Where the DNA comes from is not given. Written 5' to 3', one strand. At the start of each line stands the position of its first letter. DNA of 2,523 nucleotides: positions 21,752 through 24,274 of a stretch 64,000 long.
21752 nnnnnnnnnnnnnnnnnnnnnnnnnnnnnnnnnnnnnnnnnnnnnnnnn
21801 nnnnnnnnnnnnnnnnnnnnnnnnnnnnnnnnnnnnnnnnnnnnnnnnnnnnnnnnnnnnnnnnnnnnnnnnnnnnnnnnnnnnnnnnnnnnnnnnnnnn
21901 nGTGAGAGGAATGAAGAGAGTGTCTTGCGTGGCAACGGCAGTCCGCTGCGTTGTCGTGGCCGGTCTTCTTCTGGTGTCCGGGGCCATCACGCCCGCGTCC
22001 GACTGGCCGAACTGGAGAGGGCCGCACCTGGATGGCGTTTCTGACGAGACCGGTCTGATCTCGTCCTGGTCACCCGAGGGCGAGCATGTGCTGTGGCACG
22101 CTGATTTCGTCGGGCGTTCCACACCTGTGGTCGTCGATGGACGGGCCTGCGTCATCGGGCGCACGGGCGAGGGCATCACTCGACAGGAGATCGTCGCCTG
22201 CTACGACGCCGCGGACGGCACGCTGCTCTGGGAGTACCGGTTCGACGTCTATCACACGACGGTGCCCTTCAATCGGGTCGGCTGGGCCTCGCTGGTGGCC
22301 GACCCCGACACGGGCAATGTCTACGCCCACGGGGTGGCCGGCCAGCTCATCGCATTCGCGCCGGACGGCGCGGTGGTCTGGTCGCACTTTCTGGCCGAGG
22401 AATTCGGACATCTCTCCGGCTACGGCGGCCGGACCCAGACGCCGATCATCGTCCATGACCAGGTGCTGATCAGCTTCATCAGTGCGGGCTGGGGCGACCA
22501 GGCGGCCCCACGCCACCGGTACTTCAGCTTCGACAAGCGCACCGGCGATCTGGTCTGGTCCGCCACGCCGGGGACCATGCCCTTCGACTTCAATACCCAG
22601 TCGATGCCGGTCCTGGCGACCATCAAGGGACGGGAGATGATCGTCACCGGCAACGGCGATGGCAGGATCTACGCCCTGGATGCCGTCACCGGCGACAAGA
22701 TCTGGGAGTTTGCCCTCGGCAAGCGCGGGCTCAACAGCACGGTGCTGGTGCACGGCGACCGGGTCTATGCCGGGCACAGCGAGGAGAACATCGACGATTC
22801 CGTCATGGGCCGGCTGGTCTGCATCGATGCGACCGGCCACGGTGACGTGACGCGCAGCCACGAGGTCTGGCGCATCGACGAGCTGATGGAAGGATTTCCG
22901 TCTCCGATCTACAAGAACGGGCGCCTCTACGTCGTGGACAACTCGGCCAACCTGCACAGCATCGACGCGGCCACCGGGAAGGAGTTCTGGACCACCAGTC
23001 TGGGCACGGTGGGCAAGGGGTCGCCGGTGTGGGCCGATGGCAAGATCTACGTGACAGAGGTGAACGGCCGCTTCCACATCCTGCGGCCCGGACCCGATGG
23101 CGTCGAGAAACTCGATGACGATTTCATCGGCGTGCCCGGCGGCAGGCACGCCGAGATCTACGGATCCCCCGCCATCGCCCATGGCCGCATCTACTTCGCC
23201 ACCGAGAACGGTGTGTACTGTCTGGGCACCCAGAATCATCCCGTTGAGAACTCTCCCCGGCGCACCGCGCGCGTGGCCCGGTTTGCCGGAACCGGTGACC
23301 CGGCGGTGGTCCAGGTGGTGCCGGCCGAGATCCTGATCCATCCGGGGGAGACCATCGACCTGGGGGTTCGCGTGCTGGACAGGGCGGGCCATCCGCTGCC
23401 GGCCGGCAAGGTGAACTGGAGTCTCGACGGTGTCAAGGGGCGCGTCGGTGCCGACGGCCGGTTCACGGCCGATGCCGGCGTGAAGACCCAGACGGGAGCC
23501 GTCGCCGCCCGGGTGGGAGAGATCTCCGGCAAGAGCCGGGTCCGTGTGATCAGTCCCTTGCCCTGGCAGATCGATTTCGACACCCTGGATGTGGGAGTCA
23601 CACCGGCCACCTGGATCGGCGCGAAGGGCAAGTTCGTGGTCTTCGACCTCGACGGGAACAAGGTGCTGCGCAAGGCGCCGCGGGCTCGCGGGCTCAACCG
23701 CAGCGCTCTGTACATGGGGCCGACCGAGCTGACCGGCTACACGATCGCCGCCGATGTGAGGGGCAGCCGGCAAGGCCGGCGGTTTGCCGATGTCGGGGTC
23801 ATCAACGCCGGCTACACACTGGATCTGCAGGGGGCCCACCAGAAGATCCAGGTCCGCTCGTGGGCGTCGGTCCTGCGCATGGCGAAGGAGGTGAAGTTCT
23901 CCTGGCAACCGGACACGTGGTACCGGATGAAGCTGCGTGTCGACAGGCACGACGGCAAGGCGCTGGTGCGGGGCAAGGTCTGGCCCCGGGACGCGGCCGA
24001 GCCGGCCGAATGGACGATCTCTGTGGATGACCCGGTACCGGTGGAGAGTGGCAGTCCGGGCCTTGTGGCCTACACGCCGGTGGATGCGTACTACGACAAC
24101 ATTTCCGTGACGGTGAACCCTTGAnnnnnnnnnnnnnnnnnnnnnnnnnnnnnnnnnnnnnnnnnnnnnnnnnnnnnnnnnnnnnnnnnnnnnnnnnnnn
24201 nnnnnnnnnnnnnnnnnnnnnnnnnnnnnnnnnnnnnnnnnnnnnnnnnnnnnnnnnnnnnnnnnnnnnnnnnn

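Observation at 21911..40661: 18.7-kb, 14-gene translationally coupled locus combining secreted PQQ-like propellers with a fatty-acyl reduction, tailoring and export pathway: candidate uncharacterised lipid / natural-product system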

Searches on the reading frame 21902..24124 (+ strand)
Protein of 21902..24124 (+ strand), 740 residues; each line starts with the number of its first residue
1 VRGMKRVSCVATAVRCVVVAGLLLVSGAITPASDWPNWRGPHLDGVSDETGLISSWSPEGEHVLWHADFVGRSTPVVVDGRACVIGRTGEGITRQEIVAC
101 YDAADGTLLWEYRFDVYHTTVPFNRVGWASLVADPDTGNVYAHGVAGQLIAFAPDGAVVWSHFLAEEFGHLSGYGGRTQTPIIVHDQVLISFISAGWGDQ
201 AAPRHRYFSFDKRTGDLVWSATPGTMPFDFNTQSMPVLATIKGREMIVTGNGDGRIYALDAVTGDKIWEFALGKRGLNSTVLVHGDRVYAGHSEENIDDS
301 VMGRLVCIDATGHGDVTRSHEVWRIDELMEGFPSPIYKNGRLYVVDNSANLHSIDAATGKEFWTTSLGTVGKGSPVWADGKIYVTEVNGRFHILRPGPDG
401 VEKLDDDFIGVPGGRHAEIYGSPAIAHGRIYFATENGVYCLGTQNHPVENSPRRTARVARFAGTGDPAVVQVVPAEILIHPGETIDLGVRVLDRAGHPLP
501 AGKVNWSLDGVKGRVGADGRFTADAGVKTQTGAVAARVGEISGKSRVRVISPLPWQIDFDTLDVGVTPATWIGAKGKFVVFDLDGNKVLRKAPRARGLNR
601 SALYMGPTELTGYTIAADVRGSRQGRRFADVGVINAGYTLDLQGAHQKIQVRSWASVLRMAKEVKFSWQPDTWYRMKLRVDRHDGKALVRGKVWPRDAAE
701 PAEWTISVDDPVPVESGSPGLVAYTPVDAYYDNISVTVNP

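Call 3: search_protein_families(library=pfam, proteins=[window:21902-24124:+], max_evalue=0.01)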
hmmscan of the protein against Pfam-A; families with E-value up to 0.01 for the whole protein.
window:21902-24124:+ (740 aa): 3 families
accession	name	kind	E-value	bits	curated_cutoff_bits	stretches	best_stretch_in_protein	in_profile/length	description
PF13360.13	PQQ_2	-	7.5e-32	111.3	27.6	3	46-191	38-175/233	Outer membrane protein assembly factor BamB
PF01011.28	PQQ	-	8e-13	48.4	26.7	0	334-367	52-85/595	Glucose/ethanol/alcohol dehydrogenase, beta-propeller domain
PF13570.13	Beta-prop_ACSF4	-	9.8e-12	45.3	133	1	210-440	34-240/329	Beta-alanine-activating enzyme, beta-propeller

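Call 5: search_protein_families(library=ncbifam, proteins=[window:21902-24124:+], max_evalue=0.001)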
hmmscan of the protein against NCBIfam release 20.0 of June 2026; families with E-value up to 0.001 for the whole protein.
window:21902-24124:+ (740 aa): 6 families
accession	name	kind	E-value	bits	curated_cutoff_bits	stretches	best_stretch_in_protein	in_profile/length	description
TIGR03300.1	assembly_YfgL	equivalog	7.9e-15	54.4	285.2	1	101-396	80-337/377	outer membrane protein assembly factor BamB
TIGR03075.1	PQQ_enz_alc_DH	subfamily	1.7e-12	46.7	480.05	1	73-221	63-197/530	PQQ-dependent dehydrogenase, methanol/ethanol family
NF053615.1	SerThrKinAfsKStmc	equivalog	6.6e-12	44.9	1300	2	210-441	545-759/809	protein serine/threonine kinase AfsK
TIGR04528.1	acido_non_PQQ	subfamily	9.3e-11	41.2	650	1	93-222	64-180/493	acido-empty-quinoprotein group A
NF008351.0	PRK11138.1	equivalog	6.9e-10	38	423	1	94-395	77-351/394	outer membrane protein assembly factor BamB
TIGR03074.1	PQQ_membr_DH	subfamily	0.00071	17.5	832.65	0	334-366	208-240/783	membrane-bound PQQ-dependent dehydrogenase, glucose/quinate/shikimate family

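Call 42: search_solved_structures(query=window:21902-24124:+, max_evalue=0.01)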
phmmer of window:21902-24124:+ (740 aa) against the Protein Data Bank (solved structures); distinct sequences matched with E-value up to 0.01: 25.
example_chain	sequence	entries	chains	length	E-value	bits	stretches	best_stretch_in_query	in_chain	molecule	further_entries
6tjf_A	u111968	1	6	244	4.1e-11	45.1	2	321-403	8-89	Cake6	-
8orr_AAA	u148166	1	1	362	2.8e-09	39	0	324-394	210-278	Outer membrane protein assembly factor BamB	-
5ayw_B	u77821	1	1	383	9.5e-09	37.2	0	323-392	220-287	Outer membrane protein assembly factor BamB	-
7nri_B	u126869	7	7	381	1e-08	37.1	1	141-393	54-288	Outer membrane protein assembly factor BamB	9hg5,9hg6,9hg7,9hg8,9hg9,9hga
2yh3_A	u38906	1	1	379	1e-08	37.1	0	323-392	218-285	LIPOPROTEIN YFGL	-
3q54_A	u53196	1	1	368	1.1e-08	37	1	140-392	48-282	Outer membrane assembly lipoprotein YfgL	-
6lyq_B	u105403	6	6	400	1.2e-08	36.9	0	141-393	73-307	Outer membrane protein assembly factor BamB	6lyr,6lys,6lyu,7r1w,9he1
3q7m_A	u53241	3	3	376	1.3e-08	36.7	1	140-393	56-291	Lipoprotein yfgL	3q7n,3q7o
6tje_A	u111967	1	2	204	1.4e-08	36.7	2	321-403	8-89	Cake5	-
3prw_A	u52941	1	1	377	1.4e-08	36.7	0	324-393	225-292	Lipoprotein yfgL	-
8adg_B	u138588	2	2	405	1.5e-08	36.6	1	140-392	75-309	Outer membrane protein assembly factor BamB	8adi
5ljo_B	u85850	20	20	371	1.6e-08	36.5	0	324-393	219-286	Outer membrane protein assembly factor BamB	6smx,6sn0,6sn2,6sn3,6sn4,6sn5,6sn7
8spr_B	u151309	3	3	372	1.6e-08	36.5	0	324-393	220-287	Outer membrane protein assembly factor BamB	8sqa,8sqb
28jl_B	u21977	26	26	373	1.6e-08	36.5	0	324-393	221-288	Outer membrane protein assembly factor BamB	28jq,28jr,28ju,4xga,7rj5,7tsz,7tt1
3p1l_A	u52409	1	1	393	1.9e-08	36.2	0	141-392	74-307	Lipoprotein yfgL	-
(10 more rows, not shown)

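Call 64: find_homologous_proteins(query=window:21911-24124:+, max_evalue=1e-20)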
Query window:21911-24124:+ (737 aa): 2521 proteins with E <= 1e-20 among 8000 candidates; the best 120 are listed.
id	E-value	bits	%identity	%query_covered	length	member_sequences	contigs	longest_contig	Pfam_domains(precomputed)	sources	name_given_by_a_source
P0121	0.0e+0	1699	100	99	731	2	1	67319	PF01011.29,PF13360.14,PF13570.14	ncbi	ncbi:MAG: PQQ-binding-like beta-propeller repeat protein [Acidobacteriota bacterium]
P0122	0.0e+0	1159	69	96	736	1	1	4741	PF01011.29,PF13360.14,PF13570.14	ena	-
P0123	0.0e+0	1156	69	96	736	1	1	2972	PF01011.29,PF13360.14,PF13570.14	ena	-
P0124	0.0e+0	1098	66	99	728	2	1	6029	PF01011.29,PF13360.14,PF13570.14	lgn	-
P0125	0.0e+0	1070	65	98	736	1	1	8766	PF01011.29,PF13360.14,PF13570.14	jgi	jgi:outer membrane protein assembly factor BamB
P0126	0.0e+0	1030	62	96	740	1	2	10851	PF01011.29,PF13360.14,PF13570.14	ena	-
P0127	0.0e+0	1025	62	98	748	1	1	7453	PF01011.29,PF13360.14,PF13570.14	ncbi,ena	-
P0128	0.0e+0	1025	61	95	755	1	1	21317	PF01011.29,PF13360.14,PF13570.14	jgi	jgi:outer membrane protein assembly factor BamB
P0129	0.0e+0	1012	59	100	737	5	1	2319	PF01011.29,PF13360.14,PF13570.14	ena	-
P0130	0.0e+0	1012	60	99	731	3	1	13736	PF01011.29,PF13360.14,PF13570.14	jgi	jgi:outer membrane protein assembly factor BamB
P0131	1.4e-298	1011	60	99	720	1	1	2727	PF01011.29,PF13360.14,PF13570.14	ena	-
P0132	1.2e-296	1004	61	99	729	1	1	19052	PF01011.29,PF13360.14,PF13570.14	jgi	jgi:outer membrane protein assembly factor BamB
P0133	3.0e-296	1003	61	97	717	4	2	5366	PF01011.29,PF13360.14,PF13570.14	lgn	-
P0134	3.3e-296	1003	61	96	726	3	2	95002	PF01011.29,PF13360.14,PF13570.14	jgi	jgi:outer membrane protein assembly factor BamB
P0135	1.1e-295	1001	61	98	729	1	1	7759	PF01011.29,PF13360.14,PF13570.14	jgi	jgi:outer membrane protein assembly factor BamB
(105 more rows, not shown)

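Call 76: predict_structure(alignment_id=A3)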
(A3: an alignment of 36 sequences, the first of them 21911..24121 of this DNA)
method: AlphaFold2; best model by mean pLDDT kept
length: 737 residues; sequences in the alignment: 36
mean_pLDDT: 87.6   pTM: 0.88
mean pLDDT of the five models: 87.6, 86.9, 85.6, 85.5, 83.7
residues with pLDDT >= 90: 467; 70-90: 190; 50-70: 52; < 50: 28
segments of 3 or more residues with pLDDT < 50: 1-8, 21-27, 115-124
pLDDT, mean of each block of 10 residues (from residue 1): 45 55 50 88 91 91 90 93 84 91 95 53 67 92 87 95 84 76 91 90 94 95 80 88 90 92 93 82 89 67 93 96 74 92 90 95 87 95 91 94 87 88 94 93 67 62 93 97 95 88 97 97 95 95 96 95 94 94 96 84 93 97 94 92 92 71 93 96 94 97 93 91 96 95
secondary structure, 60 per line:
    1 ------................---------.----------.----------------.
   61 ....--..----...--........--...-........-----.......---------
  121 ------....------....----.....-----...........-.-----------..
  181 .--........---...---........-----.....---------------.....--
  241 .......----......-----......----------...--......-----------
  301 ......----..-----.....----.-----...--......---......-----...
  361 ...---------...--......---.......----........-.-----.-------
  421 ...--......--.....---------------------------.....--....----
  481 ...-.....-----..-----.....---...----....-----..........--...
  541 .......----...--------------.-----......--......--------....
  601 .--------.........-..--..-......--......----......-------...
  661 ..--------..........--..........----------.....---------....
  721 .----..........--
elements in order (helices of 4 or more, strands of 3 or more residues): H7-22 E60-64 E73-75 E78-85 E92-99 E105-111 E127-130 E137-140 E145-149 E155-160 H161-165 E179-181 E184-191 E201-208 E214-218 E234-238 E241-247 E252-257 E263-268 E279-281 E284-289 E301-306 E318-322 E333-335 E338-343 E347-352 E358-363 E373-375 E378-383 E387-393 E398-405 E421-423 E426-431 E434-438 E466-470 E473-476 E481-483 E485-489 E502-506 E510-512 E517-520 E526-535 E538-547 E552-554 E575-580 E583-588 E597-601 E610-618 E627-632 E635-640 E645-650 E658-662 E671-680 E683-692 E703-707 E717-721 E726-735

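Call 78: fold_search(model_id=the predicted structure, library=pdb)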
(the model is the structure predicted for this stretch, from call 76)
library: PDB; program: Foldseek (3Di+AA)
matches with E <= 10: 1945; with E <= 0.001: 1129
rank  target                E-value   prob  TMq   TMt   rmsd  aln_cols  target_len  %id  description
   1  8orr                  1.7e-17  1.00  0.38  0.75   6.6       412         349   18  Outer membrane protein assembly factor BamB from Klebsiella pneumoniae (released 2024-04-24)
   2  3prw                  7.9e-17  1.00  0.37  0.73   7.1       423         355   17  Crystal structure of the lipoprotein BamB (released 2011-01-19)
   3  7cqy_F                9.7e-17  1.00  0.38  0.60   7.5       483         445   15  Tetrathionate hydrolase from Acidithiobacillus ferrooxidans mutant - D325N (released 2021-01-27)
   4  7cqy_A                2.4e-16  1.00  0.40  0.67   5.9       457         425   16  Tetrathionate hydrolase from Acidithiobacillus ferrooxidans mutant - D325N (released 2021-01-27)
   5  7tt2_B                3.0e-16  1.00  0.37  0.74   7.2       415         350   18  BamABCDE bound to substrate EspP class 3 (released 2022-03-30)
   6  7cqy_D                3.0e-16  1.00  0.39  0.59   6.1       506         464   15  Tetrathionate hydrolase from Acidithiobacillus ferrooxidans mutant - D325N (released 2021-01-27)
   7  3q7o                  3.6e-16  1.00  0.38  0.73   7.1       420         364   18  The crystal structure of BamB from the BAM complex in spacegroup P213 (released 2011-02-09)
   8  9co0_B                3.8e-16  1.00  0.38  0.77   6.6       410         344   17  CryoEM structure of BAM in complex with the PTB2 open-state inhibitor (in SMA nanodisc) (released 2024-12-25)
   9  8pz2_B                4.4e-16  1.00  0.38  0.73   6.3       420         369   17  Wait Complex: Lateral open BAM bound Extended SurA (released 2024-09-25)
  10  3q7m                  4.7e-16  1.00  0.38  0.77   6.9       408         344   18  The crystal structure of BamB from the BAM complex in spacegroup I222 (released 2011-02-09)
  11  7cqy_C                4.7e-16  1.00  0.37  0.65   7.2       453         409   16  Tetrathionate hydrolase from Acidithiobacillus ferrooxidans mutant - D325N (released 2021-01-27)
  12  9mgf_B                5.2e-16  1.00  0.38  0.73   7.4       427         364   18  beta-barrel assembly machine from Escherichia coli in a middle state of substrate assembly (released 2025-12-17)
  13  3p1l                  5.2e-16  1.00  0.38  0.74   6.7       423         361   18  Crystal structure of Escherichia coli BamB, a lipoprotein component of the beta-barrel assembly machinery complex, nativ (released 2010-12-22)
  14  7cqy_E                6.0e-16  1.00  0.39  0.61   6.2       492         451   16  Tetrathionate hydrolase from Acidithiobacillus ferrooxidans mutant - D325N (released 2021-01-27)
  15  9cnw_B                6.3e-16  1.00  0.39  0.79   6.4       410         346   18  CryoEM structure of the APO-BAM complex in DDM detergent (released 2024-12-25)
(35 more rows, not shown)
